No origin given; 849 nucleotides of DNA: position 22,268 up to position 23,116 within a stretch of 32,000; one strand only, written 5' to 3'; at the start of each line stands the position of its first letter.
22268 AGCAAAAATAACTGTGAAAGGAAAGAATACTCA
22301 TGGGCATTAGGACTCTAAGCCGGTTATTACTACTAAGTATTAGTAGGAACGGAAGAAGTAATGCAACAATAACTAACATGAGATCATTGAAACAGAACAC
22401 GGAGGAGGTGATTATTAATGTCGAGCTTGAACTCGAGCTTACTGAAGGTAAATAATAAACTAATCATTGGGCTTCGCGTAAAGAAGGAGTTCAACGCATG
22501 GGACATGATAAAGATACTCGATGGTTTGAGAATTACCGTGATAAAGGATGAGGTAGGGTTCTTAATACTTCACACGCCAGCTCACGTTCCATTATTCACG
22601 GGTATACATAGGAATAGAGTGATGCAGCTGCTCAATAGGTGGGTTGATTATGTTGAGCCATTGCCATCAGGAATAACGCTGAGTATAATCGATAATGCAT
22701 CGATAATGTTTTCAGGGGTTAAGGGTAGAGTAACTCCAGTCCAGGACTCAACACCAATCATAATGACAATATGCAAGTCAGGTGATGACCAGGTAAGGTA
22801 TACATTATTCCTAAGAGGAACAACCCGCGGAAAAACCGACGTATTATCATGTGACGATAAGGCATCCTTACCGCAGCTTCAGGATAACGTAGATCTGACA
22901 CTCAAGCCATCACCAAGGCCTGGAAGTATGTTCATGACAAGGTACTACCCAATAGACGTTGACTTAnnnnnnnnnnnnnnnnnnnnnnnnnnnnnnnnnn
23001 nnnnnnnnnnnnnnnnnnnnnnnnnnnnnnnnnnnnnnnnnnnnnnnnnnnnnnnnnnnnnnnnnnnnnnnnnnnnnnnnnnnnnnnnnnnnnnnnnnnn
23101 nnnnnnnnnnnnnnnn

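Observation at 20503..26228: A divergent N6-adenine methyltransferase and a translationally coupled pair of HerA/FtsK-type ATPases may form an uncharacterised DNA-translocation or defence module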

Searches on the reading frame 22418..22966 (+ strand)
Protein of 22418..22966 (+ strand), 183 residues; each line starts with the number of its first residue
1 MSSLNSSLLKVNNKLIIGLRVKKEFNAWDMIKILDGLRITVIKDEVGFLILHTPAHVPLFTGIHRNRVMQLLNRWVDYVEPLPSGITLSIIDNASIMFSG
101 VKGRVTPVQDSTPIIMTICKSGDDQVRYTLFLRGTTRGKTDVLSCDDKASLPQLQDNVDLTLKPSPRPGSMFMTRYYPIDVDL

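Call 91: search_protein_families(library=pfam, proteins=[window:22418-22966:+], max_evalue=10)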
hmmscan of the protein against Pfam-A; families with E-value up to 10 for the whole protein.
seq(183 aa): 0 families
